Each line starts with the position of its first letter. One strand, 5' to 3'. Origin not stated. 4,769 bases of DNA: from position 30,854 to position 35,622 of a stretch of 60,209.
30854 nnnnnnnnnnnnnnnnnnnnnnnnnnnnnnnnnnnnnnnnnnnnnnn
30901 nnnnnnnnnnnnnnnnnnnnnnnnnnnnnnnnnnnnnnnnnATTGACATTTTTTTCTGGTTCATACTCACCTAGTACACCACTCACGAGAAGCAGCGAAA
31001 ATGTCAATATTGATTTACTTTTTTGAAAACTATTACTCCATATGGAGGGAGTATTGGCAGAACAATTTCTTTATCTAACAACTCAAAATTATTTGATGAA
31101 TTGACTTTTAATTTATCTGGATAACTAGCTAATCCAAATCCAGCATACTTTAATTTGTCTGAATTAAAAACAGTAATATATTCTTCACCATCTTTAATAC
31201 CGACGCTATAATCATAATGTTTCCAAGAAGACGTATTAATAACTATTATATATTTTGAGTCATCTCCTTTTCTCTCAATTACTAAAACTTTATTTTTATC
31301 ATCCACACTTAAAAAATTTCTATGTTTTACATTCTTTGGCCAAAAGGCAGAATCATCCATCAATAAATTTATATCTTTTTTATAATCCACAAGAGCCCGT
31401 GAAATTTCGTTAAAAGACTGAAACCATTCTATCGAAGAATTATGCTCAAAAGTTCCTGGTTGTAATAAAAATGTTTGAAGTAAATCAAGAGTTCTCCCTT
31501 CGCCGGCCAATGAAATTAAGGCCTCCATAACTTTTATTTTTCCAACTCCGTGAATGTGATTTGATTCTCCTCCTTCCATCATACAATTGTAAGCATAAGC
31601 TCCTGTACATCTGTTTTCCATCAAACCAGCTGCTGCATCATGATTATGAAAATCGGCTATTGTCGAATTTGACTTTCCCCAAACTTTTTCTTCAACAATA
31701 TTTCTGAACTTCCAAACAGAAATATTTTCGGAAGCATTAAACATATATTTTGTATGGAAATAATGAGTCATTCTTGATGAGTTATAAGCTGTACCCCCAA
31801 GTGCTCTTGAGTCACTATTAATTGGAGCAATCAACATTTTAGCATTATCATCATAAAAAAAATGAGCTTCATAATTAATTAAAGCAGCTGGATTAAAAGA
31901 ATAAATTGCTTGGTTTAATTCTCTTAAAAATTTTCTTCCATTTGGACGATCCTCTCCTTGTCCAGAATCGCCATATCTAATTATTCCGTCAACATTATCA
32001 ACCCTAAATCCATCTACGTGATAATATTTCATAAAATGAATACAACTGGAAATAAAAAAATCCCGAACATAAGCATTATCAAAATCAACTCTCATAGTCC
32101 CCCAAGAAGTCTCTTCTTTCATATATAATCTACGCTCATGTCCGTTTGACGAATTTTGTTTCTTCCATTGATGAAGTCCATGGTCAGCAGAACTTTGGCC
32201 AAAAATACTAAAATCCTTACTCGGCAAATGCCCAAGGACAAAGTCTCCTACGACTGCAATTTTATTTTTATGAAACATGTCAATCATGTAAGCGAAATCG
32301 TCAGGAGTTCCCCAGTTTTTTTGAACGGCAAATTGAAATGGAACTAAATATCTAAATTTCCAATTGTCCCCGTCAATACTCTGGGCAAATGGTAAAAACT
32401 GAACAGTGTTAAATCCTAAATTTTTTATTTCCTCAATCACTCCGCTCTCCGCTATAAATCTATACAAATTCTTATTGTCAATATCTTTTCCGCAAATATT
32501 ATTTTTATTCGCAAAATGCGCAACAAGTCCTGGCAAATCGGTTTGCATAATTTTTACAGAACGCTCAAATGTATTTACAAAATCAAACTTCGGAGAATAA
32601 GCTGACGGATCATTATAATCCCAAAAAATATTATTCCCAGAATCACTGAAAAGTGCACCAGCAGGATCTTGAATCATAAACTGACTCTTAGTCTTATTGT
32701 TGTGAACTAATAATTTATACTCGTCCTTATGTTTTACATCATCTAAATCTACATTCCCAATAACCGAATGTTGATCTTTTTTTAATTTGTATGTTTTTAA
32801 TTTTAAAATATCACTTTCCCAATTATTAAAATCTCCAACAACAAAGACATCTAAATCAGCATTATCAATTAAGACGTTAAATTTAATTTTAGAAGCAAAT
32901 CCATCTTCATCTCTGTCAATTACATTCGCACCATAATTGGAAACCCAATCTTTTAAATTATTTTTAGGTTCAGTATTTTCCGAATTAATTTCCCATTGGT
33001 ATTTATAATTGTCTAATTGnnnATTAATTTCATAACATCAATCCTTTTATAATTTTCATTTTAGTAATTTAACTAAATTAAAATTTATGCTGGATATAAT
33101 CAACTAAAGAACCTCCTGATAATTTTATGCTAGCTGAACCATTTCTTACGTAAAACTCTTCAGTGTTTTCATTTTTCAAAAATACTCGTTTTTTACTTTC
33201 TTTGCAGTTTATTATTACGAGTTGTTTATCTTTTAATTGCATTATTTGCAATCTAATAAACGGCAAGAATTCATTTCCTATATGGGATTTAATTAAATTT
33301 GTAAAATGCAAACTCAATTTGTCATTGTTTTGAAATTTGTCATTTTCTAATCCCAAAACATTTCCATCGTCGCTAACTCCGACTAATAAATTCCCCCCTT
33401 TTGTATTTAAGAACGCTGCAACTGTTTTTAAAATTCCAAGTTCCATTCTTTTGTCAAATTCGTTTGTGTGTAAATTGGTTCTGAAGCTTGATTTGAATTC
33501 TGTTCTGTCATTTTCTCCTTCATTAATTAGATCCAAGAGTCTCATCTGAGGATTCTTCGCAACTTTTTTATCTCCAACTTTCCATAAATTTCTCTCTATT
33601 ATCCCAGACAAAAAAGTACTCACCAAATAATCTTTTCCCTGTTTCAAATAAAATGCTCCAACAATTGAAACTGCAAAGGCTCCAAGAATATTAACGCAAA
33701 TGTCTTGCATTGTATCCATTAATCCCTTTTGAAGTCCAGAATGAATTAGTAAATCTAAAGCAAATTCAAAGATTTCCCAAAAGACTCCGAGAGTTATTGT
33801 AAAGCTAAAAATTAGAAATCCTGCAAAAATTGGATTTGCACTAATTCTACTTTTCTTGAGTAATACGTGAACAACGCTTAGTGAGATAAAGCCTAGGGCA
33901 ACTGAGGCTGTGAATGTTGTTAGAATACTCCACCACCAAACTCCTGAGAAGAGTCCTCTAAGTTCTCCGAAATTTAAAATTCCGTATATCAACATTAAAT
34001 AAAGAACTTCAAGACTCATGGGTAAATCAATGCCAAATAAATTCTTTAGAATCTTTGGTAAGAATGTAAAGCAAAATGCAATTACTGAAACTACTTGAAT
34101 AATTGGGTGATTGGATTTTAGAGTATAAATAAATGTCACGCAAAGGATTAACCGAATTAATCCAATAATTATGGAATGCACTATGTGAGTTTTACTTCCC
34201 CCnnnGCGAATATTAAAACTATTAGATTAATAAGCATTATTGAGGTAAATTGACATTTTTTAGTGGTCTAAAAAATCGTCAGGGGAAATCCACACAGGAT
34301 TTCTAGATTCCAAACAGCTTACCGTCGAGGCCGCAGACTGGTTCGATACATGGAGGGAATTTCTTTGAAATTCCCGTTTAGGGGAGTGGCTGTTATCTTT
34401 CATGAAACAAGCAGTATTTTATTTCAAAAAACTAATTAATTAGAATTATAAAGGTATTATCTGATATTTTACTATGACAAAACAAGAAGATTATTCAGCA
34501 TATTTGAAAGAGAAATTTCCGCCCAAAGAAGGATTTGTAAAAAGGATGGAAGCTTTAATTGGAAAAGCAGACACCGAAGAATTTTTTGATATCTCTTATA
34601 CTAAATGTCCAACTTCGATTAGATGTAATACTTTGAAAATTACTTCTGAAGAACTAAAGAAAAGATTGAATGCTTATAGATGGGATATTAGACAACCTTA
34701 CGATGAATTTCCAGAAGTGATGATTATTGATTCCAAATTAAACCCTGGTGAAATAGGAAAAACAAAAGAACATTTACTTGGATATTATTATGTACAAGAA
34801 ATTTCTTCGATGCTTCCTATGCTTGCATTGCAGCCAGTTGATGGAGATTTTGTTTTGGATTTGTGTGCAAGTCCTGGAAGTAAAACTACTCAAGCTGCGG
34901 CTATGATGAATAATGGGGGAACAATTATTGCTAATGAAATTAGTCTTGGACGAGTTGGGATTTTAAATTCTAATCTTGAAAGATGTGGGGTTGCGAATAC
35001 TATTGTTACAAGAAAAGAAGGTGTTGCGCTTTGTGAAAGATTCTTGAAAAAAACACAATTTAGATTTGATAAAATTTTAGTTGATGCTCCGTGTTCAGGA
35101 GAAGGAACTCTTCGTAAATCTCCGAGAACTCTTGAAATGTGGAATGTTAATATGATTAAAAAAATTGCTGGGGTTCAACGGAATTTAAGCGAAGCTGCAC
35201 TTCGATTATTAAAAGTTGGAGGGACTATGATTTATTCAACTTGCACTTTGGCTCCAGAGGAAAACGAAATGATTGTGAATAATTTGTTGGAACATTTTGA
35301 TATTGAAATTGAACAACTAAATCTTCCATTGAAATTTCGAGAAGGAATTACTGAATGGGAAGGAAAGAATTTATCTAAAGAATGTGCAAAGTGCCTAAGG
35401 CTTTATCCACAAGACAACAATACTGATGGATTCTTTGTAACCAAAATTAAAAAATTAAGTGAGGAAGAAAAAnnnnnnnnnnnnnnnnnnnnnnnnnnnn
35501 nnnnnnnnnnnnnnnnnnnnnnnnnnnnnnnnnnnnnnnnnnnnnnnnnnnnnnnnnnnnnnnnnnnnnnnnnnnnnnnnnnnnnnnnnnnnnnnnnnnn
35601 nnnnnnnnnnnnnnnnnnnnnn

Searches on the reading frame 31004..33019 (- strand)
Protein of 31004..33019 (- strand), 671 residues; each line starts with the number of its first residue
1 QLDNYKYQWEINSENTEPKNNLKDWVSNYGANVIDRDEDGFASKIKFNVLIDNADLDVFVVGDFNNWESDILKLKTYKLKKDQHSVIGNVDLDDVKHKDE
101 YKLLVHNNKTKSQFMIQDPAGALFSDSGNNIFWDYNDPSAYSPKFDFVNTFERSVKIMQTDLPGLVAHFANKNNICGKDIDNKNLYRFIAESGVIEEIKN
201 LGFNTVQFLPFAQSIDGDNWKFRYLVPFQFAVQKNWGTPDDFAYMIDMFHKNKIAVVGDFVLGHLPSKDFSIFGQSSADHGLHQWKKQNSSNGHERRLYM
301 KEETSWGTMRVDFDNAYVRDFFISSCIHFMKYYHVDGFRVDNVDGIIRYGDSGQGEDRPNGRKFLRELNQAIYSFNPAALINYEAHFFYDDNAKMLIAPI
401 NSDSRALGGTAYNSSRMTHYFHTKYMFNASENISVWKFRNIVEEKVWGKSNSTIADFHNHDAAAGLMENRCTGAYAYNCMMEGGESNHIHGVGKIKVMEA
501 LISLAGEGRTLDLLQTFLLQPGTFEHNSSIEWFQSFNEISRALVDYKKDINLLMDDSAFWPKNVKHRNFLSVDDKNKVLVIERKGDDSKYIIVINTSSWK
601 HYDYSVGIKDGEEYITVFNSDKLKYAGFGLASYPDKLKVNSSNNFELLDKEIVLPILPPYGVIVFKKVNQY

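Call 43: search_protein_families(library=pfam, proteins=[window:31004-33019:-], max_evalue=0.001)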
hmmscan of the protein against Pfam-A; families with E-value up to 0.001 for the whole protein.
window:31004-33019:- (671 aa): 2 families
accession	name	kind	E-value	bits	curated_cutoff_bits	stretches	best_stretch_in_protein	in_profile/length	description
PF00128.31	Alpha-amylase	-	8e-10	39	22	1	198-386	28-242/446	Alpha amylase, catalytic domain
PF02806.24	Alpha-amylase_C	-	1.4e-09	38.6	21.2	1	573-666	6-93/95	Alpha amylase, C-terminal all-beta domain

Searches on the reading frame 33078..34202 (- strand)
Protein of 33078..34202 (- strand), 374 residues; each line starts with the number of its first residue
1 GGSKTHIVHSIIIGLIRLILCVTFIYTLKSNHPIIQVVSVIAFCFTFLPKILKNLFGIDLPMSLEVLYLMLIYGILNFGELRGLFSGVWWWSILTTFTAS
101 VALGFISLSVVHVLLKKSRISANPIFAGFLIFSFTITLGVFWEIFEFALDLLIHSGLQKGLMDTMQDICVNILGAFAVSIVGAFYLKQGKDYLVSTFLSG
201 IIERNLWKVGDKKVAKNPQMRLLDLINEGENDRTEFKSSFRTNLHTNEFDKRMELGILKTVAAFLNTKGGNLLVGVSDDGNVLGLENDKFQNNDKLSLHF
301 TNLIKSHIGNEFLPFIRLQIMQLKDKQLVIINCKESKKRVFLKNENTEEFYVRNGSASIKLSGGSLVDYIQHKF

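Call 13: search_protein_families(library=pfam, proteins=[window:33078-34202:-])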
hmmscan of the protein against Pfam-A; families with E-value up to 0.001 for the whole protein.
window:33078-34202:- (374 aa): 1 family
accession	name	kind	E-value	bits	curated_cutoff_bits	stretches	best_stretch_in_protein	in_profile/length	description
PF04326.19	SLFN_AlbA_2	-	4.6e-23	82.4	25.3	1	230-361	1-117/118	Schlafen, AlbA_2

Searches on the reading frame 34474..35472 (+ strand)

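Call 13: search_protein_families(library=pfam, proteins=[window:34474-35472:+])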
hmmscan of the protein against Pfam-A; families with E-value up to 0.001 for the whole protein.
window:34474-35472:+ (333 aa): 4 families
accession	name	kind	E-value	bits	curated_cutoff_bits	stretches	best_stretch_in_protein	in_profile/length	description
PF01189.24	Methyltr_RsmB-F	-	9.5e-48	162.9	27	1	117-325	2-198/199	16S rRNA methyltransferase RsmB/F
PF17125.10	Methyltr_RsmF_N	-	4.5e-12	46.7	34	1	20-109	4-85/86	N-terminal domain of 16S rRNA methyltransferase RsmF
PF01728.25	FtsJ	-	0.00045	20.6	24.1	1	123-275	21-156/181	FtsJ-like methyltransferase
PF22458.1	RsmF-B_ferredox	-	0.00077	20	27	0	21-84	5-66/74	Methyltr_RsmF/B-like, ferredoxin-like domain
